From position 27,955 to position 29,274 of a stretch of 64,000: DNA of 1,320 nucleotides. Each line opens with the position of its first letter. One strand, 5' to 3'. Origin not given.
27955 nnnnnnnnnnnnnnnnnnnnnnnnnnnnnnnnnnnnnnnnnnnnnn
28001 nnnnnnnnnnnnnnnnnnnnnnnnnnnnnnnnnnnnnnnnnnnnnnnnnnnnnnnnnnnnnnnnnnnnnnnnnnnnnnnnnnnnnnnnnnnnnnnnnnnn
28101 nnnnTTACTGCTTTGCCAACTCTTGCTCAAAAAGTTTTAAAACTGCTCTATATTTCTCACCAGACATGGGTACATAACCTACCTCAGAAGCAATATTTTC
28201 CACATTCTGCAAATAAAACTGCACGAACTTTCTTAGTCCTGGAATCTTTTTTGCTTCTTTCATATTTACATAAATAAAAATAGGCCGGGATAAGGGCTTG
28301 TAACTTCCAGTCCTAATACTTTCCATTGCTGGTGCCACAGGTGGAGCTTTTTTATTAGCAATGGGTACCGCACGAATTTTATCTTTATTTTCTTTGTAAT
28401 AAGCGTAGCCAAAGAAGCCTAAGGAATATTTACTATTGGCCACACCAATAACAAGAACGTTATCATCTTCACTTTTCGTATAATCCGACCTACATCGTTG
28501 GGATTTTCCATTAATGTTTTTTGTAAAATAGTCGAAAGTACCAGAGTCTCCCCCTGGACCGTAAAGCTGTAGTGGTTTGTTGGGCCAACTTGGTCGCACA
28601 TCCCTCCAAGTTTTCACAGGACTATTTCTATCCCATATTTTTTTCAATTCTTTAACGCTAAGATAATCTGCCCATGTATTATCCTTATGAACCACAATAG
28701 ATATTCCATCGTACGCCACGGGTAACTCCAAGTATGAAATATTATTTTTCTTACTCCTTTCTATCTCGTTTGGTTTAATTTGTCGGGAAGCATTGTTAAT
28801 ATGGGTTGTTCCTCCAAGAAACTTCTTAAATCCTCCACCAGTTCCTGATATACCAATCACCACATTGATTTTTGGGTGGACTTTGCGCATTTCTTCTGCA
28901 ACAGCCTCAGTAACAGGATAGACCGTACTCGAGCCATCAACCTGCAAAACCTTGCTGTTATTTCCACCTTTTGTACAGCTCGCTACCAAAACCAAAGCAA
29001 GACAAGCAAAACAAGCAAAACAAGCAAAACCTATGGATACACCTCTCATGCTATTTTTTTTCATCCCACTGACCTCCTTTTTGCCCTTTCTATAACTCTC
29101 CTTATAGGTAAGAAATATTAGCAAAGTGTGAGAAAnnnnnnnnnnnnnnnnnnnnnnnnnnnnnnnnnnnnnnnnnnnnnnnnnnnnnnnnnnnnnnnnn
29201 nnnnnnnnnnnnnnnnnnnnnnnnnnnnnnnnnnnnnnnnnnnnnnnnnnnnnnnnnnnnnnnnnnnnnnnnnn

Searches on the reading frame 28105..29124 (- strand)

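Call 24: search_protein_families(library=pfam, proteins=[window:28105-29124:-], max_evalue=0.00001)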
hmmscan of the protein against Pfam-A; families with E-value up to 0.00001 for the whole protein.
window:28105-29124:- (339 aa): 2 families
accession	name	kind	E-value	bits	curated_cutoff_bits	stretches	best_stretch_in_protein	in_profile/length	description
PF12849.12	PBP_like_2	-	3.9e-35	122.3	27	1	58-306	8-265/267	PBP superfamily domain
PF12727.12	PBP_like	-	1.8e-06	27.7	27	1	76-237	1-149/193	PBP superfamily domain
